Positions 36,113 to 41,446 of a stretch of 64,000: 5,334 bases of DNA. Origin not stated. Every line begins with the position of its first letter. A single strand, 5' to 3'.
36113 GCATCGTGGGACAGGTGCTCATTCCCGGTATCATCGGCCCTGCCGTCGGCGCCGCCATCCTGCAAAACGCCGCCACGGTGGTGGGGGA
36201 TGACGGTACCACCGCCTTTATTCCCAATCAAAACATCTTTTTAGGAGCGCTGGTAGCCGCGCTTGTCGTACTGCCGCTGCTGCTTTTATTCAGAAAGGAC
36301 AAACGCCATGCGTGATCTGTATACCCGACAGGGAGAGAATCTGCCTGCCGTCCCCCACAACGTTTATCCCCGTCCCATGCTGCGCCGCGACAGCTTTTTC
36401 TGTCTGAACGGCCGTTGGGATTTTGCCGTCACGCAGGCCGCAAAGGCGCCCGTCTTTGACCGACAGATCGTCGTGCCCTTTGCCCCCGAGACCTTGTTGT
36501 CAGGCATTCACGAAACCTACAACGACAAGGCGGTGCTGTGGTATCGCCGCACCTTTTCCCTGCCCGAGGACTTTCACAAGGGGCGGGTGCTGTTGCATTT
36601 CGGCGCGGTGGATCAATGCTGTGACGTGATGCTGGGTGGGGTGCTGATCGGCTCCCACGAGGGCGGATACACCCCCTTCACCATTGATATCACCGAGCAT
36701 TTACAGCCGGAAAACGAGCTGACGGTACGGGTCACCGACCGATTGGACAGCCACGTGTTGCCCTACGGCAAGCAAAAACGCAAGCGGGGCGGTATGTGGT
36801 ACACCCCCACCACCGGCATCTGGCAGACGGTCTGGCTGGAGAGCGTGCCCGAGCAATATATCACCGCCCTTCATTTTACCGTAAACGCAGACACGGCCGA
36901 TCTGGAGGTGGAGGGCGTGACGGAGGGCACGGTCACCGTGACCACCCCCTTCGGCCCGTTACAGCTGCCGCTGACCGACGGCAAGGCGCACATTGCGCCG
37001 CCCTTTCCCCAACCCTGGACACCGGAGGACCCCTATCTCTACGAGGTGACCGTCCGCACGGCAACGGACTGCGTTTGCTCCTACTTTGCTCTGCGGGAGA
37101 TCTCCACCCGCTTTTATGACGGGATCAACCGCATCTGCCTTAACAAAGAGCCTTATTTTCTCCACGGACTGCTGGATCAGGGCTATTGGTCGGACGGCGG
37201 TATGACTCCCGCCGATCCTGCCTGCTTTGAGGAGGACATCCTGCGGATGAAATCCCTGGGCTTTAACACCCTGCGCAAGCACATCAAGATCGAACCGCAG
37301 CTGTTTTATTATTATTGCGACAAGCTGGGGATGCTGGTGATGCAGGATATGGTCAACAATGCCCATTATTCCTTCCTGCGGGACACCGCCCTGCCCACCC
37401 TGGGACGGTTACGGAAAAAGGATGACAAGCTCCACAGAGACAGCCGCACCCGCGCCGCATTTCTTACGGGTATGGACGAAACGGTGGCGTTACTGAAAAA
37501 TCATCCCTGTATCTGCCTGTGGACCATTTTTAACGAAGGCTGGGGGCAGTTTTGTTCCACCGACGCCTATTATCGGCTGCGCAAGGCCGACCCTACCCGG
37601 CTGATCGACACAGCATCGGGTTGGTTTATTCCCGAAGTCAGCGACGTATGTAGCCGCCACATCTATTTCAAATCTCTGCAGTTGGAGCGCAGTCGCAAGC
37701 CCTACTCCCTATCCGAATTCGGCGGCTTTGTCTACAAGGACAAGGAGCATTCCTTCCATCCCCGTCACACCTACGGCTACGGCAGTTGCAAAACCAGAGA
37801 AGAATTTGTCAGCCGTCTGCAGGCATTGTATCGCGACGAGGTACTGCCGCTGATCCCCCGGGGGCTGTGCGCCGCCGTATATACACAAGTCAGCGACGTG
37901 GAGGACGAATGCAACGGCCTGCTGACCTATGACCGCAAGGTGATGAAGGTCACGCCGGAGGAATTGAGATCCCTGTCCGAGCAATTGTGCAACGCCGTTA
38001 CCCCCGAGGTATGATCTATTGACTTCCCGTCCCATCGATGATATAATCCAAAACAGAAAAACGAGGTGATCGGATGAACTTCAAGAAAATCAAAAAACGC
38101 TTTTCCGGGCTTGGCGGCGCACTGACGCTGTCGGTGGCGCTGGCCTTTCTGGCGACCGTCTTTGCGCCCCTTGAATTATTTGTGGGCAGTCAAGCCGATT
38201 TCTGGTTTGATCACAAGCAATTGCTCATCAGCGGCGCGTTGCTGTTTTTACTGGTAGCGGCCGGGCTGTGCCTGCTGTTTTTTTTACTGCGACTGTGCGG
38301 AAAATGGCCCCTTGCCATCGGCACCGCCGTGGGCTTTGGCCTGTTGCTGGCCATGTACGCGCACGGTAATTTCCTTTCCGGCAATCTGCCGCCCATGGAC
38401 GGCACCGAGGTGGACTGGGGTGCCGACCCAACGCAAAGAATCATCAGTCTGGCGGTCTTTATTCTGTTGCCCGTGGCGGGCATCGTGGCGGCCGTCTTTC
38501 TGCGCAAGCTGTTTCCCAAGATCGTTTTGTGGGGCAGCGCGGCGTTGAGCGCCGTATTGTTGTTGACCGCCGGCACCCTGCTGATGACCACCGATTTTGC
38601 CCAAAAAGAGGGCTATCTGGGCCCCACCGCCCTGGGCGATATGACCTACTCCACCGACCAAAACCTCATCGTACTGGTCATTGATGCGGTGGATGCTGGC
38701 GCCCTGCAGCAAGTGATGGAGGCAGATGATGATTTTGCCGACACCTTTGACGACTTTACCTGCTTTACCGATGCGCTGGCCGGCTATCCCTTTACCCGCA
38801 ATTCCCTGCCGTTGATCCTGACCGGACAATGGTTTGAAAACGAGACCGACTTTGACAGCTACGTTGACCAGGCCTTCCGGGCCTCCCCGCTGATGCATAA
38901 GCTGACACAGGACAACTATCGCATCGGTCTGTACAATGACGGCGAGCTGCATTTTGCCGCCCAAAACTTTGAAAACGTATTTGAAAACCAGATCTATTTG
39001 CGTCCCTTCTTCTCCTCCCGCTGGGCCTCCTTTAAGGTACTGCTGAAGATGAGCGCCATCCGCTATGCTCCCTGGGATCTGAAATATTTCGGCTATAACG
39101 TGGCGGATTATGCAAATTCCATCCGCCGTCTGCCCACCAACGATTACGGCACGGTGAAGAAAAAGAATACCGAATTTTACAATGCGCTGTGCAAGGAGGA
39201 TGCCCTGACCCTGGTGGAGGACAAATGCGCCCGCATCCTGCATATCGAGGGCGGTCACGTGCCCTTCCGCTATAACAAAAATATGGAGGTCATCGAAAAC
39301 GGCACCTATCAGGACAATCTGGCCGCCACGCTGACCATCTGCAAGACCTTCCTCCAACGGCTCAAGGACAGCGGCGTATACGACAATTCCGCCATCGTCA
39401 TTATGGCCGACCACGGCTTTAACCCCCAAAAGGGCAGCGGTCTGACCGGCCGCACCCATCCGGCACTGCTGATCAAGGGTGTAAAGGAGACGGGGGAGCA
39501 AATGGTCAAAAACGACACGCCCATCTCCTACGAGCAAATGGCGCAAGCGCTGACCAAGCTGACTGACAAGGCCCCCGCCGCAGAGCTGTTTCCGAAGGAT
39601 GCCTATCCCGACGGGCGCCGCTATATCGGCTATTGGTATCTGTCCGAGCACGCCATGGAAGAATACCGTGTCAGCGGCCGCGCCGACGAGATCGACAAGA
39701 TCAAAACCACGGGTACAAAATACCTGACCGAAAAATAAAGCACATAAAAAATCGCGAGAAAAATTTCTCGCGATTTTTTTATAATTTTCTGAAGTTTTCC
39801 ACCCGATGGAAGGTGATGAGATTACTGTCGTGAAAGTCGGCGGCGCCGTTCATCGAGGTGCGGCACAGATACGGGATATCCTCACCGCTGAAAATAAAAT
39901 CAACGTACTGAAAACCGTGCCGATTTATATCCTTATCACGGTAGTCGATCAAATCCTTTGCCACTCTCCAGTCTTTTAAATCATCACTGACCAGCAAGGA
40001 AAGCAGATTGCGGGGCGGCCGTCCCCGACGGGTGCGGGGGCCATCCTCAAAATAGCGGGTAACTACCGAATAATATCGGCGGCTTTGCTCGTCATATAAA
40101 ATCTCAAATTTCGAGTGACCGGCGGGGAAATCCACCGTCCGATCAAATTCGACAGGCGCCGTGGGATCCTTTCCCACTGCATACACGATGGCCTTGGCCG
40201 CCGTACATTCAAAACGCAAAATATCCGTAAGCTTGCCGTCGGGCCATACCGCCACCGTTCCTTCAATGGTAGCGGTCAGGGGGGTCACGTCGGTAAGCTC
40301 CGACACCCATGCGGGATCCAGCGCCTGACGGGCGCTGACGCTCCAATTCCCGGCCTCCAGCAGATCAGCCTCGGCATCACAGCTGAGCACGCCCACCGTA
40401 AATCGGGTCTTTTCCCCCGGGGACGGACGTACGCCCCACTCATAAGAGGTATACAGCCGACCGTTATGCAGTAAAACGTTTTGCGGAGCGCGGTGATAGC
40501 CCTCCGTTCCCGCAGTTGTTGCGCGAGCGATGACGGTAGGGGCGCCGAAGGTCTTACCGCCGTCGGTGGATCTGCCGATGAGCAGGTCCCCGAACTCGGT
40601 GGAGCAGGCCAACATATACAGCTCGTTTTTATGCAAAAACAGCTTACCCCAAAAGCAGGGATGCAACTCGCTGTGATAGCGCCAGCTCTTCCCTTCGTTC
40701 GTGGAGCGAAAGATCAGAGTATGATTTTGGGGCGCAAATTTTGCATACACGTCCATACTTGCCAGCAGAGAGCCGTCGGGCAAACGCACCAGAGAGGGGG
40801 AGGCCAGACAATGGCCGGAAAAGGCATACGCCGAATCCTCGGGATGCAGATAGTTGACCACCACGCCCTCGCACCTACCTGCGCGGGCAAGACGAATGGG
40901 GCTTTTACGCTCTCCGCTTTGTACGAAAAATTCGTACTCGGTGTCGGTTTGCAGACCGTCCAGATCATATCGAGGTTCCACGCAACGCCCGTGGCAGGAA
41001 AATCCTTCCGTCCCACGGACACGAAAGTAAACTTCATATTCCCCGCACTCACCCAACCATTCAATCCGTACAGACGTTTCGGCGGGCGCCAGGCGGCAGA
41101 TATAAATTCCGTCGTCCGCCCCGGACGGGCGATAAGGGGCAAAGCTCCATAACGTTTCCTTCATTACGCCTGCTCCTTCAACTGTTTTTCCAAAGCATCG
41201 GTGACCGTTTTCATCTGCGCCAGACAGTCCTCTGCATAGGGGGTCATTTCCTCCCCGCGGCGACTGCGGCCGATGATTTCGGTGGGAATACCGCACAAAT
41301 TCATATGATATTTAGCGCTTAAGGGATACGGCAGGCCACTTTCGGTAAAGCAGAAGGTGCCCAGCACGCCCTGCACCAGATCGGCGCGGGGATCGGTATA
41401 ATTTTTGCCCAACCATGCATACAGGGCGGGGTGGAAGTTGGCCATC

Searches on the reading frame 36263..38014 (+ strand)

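Call 74: search_protein_families(library=pfam, proteins=[window:36263-38014:+], max_evalue=0.001)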
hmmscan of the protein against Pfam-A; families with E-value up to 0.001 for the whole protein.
window:36263-38014:+ (583 aa): 4 families
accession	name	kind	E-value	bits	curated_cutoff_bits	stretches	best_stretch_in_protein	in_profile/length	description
PF02836.23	Glyco_hydro_2_C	-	8.2e-14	51.9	21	1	319-468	35-178/302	Glycosyl hydrolases family 2, TIM barrel domain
PF02837.24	Glyco_hydro_2_N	-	4.2e-13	50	28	1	88-196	63-169/169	Glycosyl hydrolases family 2, sugar binding domain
PF22666.2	Glyco_hydro_2_N2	-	3.6e-11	43.9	27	1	89-161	47-121/167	Glycosyl hydrolase 2 galactose-binding domain-like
PF00703.27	Glyco_hydro_2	-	0.00034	21.8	23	1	243-278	69-109/109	Glycosyl hydrolases family 2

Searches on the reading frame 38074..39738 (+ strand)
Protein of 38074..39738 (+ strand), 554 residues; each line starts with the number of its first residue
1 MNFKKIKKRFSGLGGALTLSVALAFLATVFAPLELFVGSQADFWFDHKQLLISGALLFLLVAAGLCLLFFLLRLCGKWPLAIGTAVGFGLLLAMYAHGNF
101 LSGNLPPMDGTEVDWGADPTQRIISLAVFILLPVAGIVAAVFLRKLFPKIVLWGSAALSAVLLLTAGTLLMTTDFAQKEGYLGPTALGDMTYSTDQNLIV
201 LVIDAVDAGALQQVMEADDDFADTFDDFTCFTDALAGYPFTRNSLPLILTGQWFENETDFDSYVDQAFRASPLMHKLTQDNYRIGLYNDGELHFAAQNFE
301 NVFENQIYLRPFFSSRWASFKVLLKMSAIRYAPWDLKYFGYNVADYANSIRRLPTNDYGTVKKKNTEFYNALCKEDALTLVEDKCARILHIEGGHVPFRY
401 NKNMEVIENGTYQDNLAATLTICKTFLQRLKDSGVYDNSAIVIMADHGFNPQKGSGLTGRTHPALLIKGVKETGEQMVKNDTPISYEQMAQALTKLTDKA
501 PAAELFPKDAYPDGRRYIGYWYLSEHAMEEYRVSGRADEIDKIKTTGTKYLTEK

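Call 74: search_protein_families(library=pfam, proteins=[window:38074-39738:+], max_evalue=0.001)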
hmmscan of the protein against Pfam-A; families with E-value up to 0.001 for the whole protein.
window:38074-39738:+ (554 aa): 1 family
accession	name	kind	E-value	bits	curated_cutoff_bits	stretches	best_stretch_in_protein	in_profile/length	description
PF00884.28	Sulfatase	-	1.1e-06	28.7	25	1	196-453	1-247/301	Sulfatase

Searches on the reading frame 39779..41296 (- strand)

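Call 74: search_protein_families(library=pfam, proteins=[window:39779-41296:-], max_evalue=0.001)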
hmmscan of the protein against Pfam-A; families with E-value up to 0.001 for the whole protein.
window:39779-41296:- (505 aa): 1 family
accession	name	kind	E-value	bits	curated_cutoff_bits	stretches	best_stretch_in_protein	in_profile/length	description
PF13088.12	BNR_2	-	0.0009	19.1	31.4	0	168-259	115-207/277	BNR repeat-like domain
